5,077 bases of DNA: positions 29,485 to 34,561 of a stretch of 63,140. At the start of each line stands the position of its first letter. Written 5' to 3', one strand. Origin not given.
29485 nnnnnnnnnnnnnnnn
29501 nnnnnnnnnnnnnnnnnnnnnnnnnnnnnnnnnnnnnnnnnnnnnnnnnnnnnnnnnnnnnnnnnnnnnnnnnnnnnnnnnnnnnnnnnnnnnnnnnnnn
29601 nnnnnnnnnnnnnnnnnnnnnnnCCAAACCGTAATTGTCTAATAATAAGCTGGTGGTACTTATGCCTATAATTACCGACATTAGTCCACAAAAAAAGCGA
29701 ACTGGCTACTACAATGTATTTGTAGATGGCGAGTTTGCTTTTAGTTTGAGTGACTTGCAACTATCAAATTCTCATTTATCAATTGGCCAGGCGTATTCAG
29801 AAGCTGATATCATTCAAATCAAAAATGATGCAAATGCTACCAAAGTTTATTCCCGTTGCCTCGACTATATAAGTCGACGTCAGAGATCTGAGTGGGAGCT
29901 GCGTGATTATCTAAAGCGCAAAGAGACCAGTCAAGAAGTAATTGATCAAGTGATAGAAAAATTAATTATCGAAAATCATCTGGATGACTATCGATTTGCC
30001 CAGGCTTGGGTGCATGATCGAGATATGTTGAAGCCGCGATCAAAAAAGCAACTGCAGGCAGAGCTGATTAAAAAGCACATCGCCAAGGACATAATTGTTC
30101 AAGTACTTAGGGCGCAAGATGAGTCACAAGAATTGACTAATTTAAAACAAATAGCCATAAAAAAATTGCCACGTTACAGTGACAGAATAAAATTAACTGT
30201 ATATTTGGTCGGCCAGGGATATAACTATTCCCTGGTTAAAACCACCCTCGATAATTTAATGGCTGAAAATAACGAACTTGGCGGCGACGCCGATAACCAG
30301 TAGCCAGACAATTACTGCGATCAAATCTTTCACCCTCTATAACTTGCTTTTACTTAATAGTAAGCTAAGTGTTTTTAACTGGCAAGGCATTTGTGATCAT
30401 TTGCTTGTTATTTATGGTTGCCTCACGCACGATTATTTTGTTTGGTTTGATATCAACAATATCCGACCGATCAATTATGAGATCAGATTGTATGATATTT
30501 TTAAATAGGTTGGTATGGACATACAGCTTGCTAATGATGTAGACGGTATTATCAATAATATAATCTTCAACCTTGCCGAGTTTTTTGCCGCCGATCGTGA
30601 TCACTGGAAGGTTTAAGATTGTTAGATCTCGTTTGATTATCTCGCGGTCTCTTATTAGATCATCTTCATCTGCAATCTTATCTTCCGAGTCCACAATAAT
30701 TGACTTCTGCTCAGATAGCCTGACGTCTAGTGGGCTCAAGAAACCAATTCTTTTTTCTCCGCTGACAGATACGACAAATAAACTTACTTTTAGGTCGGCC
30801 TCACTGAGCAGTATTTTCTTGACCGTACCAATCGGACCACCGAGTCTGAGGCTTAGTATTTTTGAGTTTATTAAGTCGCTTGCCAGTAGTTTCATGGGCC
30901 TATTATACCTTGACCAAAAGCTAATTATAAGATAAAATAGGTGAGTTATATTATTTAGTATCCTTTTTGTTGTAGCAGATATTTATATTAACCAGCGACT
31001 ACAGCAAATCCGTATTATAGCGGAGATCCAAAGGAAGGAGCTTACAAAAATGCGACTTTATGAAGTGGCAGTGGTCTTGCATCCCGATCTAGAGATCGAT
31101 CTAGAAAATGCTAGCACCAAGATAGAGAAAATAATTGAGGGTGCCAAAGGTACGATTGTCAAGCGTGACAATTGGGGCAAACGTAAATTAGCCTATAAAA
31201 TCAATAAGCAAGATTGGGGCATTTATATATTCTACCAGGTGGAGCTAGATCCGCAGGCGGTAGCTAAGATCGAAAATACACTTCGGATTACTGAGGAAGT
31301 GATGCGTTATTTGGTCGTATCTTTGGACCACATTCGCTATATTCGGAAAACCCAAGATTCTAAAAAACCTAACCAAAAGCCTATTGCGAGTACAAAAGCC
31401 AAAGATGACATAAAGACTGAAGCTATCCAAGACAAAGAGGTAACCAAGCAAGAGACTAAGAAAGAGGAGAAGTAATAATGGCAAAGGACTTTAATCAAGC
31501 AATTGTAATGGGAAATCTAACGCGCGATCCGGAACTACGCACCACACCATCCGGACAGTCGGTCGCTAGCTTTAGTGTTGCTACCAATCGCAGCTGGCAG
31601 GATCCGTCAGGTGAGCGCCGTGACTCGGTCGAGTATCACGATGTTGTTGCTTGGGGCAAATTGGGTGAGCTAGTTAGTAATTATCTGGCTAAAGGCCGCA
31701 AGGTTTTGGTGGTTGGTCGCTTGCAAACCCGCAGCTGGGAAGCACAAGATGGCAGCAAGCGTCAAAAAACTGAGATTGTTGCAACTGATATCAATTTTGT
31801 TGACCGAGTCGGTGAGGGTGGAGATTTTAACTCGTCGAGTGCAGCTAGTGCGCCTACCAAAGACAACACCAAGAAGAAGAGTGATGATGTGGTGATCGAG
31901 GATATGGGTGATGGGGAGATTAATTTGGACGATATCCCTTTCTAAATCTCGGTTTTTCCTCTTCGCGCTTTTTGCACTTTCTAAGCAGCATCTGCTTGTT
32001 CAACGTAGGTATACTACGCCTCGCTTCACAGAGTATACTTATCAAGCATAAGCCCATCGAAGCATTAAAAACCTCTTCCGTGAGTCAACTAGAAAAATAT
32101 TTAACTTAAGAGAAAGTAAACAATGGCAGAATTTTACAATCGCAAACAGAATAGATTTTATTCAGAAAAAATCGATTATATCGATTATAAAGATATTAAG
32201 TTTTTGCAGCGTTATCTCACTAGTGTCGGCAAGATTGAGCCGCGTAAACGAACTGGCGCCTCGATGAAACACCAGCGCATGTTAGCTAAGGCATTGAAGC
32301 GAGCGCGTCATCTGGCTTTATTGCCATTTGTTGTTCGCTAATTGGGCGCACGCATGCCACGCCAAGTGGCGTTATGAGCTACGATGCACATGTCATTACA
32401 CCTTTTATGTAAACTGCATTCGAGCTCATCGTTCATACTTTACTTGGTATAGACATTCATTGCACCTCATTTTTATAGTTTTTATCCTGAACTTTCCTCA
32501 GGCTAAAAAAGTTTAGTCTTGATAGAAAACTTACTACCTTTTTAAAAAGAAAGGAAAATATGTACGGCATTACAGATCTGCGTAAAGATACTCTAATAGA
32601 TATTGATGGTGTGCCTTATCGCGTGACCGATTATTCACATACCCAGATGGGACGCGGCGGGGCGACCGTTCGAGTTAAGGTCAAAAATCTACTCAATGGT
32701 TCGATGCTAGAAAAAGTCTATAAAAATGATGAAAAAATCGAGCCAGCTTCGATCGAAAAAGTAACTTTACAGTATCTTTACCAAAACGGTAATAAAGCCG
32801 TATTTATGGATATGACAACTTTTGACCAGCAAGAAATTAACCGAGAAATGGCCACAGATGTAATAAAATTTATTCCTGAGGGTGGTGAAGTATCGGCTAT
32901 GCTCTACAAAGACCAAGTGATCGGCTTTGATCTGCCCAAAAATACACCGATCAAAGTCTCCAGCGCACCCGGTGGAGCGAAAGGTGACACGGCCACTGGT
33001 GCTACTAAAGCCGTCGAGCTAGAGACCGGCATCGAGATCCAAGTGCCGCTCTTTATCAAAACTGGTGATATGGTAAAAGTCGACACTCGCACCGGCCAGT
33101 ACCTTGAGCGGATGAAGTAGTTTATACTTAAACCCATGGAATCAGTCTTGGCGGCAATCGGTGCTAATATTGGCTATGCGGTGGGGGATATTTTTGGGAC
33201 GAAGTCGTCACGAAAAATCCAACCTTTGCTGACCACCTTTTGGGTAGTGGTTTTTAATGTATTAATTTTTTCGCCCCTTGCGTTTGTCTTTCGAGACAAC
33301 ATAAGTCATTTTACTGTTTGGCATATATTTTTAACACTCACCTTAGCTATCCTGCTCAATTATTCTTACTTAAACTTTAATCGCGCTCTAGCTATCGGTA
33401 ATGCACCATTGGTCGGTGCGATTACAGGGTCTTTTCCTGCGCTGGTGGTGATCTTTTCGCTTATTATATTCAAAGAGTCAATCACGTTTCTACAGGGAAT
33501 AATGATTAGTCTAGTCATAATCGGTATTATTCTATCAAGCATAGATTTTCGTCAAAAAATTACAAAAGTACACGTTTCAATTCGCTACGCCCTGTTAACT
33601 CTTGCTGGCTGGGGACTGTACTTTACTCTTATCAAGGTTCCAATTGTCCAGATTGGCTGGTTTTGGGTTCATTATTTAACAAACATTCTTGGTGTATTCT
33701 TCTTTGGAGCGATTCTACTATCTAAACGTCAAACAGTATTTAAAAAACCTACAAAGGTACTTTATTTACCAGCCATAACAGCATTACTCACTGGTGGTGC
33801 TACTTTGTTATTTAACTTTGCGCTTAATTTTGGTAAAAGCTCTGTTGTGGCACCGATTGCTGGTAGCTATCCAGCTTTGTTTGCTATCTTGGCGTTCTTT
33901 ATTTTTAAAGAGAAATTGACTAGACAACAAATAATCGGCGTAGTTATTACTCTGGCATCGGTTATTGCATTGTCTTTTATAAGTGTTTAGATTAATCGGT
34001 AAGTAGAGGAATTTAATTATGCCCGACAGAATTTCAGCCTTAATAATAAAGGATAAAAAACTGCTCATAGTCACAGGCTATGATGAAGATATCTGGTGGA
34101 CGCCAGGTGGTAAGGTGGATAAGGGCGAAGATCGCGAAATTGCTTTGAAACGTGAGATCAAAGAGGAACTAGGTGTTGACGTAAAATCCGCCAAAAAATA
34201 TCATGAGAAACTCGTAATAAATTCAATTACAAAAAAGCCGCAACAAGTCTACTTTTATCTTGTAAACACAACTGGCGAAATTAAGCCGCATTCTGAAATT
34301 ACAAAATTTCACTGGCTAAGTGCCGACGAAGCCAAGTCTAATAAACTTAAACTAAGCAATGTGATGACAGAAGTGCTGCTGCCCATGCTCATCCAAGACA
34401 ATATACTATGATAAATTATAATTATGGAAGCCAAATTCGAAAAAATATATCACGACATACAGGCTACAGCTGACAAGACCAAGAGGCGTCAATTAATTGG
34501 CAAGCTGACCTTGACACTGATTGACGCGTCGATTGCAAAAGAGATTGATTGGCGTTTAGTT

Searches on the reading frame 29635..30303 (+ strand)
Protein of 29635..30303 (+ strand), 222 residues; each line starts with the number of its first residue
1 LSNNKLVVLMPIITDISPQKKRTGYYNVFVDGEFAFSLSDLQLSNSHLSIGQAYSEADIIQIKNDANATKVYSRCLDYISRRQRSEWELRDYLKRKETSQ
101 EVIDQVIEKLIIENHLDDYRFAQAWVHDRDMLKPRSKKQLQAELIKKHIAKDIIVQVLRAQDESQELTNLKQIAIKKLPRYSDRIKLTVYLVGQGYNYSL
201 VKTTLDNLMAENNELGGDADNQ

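Call 43: search_protein_families(library=pfam, proteins=[window:29635-30303:+], max_evalue=0.0001)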
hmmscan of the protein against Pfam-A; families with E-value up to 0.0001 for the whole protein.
window:29635-30303:+ (222 aa): 2 families
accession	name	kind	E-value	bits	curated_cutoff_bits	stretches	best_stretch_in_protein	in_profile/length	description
PF21982.2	RecX_HTH1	-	6.4e-19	68.1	26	1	72-110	2-40/40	RecX, first three-helix domain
PF02631.22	RecX_HTH2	-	1.9e-11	44.4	26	1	117-158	1-42/42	RecX, second three-helix domain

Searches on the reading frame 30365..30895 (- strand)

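Call 43: search_protein_families(library=pfam, proteins=[window:30365-30895:-], max_evalue=0.0001)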
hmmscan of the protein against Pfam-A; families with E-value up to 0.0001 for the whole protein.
window:30365-30895:- (176 aa): 1 family
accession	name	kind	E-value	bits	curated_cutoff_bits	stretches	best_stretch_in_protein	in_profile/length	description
PF05239.21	PRC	-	4.9e-10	39.7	21.2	0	93-157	9-72/78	PRC-barrel domain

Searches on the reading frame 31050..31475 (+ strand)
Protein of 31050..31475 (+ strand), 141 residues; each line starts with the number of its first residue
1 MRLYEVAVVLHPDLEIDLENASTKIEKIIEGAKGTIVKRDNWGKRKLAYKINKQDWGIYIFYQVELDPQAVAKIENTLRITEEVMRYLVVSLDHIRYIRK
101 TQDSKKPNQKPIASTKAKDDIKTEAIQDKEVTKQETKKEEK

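Call 43: search_protein_families(library=pfam, proteins=[window:31050-31475:+], max_evalue=0.0001)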
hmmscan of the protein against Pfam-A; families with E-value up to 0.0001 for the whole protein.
window:31050-31475:+ (141 aa): 1 family
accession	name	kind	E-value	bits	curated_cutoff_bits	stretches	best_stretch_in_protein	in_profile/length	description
PF01250.22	Ribosomal_S6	-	3.5e-26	91.6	27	1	4-90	2-89/90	Ribosomal protein S6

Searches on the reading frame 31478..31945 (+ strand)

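Call 43: search_protein_families(library=pfam, proteins=[window:31478-31945:+], max_evalue=0.0001)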
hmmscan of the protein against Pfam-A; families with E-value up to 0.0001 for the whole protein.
window:31478-31945:+ (155 aa): 1 family
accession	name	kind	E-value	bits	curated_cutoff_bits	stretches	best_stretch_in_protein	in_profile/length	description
PF00436.31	SSB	-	1.8e-37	128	26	1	5-107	1-103/104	Single-strand binding protein family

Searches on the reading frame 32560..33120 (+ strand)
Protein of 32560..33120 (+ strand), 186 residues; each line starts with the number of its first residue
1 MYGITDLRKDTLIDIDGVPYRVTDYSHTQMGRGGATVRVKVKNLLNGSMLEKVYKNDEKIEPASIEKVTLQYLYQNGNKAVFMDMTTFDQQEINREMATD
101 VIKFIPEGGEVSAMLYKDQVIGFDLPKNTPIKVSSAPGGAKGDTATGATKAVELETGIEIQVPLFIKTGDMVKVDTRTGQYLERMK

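Call 43: search_protein_families(library=pfam, proteins=[window:32560-33120:+], max_evalue=0.0001)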
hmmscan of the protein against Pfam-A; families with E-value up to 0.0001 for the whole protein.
window:32560-33120:+ (186 aa): 3 families
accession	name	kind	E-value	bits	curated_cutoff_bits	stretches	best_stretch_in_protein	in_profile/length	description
PF09285.17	Elong-fact-P_C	-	2.3e-23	82.1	25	1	132-184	4-56/56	Elongation factor P, C-terminal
PF08207.18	EFP_N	-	4.5e-19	68.6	23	1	5-60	3-58/58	Elongation factor P (EF-P) KOW-like domain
PF01132.26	EFP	-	3.7e-16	59.3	27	1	69-121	2-54/54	Elongation factor P (EF-P) OB domain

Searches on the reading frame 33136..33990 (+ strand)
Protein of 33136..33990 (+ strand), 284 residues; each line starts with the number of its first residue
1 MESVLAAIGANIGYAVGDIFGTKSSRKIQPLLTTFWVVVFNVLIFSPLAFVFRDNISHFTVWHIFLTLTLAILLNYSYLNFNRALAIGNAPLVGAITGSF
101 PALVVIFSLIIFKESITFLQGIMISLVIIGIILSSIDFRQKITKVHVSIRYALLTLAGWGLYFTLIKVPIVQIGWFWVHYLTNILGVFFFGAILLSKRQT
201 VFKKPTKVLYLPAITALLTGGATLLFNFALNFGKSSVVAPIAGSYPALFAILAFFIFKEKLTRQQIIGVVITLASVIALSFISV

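Call 43: search_protein_families(library=pfam, proteins=[window:33136-33990:+], max_evalue=0.0001)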
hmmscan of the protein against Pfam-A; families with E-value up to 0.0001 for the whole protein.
window:33136-33990:+ (284 aa): 1 family
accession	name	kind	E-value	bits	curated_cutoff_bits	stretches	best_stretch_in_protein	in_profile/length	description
PF00892.27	EamA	-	8.8e-31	107.4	28.2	2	4-135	4-134/135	EamA-like transporter family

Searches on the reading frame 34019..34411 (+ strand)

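Call 43: search_protein_families(library=pfam, proteins=[window:34019-34411:+], max_evalue=0.0001)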
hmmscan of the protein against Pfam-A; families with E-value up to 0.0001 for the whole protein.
window:34019-34411:+ (130 aa): 2 families
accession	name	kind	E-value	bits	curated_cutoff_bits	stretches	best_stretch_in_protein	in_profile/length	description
PF00293.34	NUDIX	-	3.6e-15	56.6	21.1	1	5-111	6-122/134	NUDIX domain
PF22327.2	Nudt16-like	-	5.1e-06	27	27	1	29-83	38-93/161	U8 snoRNA-decapping enzyme-like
